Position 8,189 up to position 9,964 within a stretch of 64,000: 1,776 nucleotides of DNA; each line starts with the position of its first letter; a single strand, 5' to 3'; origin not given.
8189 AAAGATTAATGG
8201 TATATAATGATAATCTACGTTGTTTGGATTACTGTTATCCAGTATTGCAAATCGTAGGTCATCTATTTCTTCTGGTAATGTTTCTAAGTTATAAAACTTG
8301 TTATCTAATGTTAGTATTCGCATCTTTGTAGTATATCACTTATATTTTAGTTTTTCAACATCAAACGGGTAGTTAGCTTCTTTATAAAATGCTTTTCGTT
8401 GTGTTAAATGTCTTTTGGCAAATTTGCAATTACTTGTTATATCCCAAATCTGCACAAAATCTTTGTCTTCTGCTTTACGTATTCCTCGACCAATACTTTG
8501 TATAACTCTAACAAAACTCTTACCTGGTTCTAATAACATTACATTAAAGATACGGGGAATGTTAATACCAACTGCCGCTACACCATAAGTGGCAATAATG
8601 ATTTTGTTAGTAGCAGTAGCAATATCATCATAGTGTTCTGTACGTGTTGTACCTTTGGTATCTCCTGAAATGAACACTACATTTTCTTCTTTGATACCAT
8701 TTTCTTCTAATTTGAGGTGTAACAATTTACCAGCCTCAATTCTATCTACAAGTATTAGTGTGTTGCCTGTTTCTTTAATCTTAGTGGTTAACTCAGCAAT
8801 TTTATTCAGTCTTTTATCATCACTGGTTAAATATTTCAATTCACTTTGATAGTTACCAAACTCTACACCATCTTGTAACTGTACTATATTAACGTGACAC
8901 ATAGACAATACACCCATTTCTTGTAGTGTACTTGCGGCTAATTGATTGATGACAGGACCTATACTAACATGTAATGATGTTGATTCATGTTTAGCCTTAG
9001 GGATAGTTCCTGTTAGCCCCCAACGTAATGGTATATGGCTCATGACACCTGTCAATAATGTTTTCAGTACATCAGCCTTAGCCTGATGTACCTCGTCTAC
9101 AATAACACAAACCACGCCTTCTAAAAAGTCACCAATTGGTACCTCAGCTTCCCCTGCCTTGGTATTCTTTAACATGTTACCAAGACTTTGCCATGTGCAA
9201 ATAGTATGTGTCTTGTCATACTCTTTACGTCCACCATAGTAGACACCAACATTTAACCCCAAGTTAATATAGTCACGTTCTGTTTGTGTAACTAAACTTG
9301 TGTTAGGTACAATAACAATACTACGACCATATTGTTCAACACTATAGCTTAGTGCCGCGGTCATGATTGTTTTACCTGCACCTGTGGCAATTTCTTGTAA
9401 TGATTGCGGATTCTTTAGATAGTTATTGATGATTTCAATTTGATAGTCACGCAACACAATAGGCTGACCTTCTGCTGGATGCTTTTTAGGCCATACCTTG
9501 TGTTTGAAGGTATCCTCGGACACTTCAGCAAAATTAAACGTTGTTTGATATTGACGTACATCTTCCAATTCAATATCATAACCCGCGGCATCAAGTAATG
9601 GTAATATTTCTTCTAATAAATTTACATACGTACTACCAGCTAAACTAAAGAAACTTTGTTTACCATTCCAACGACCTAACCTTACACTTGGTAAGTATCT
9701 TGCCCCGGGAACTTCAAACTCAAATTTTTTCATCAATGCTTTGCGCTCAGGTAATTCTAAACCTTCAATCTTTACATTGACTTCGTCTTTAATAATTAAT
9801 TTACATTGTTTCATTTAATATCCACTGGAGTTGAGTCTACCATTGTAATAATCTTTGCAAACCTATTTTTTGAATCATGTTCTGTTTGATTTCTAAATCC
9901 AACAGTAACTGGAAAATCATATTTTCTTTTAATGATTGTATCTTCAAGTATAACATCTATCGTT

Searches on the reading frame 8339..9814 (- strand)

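Call 67: search_protein_families(library=phrogs, proteins=[window:8339-9814:-], max_evalue=0.00001)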
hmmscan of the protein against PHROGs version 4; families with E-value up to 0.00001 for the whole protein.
window:8339-9814:- (492 aa): 6 families
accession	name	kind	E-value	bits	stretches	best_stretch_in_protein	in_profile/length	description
phrog_16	-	DNA, RNA and nucleotide metabolism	3.5e-76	258.2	1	63-481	243-618/986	DNA helicase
phrog_9690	-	DNA, RNA and nucleotide metabolism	1.4e-53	183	1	229-484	36-299/306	DNA helicase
phrog_16259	-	DNA, RNA and nucleotide metabolism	2.7e-34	119.9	1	3-274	3-264/330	DNA helicase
phrog_62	-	DNA, RNA and nucleotide metabolism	1.3e-14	53.7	1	76-270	674-848/1881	DNA helicase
phrog_17901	-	DNA, RNA and nucleotide metabolism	3.8e-12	47.6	1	398-488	6-102/109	DNA helicase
phrog_2488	-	DNA, RNA and nucleotide metabolism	2.2e-06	27.7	0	119-201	19-108/579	DNA helicase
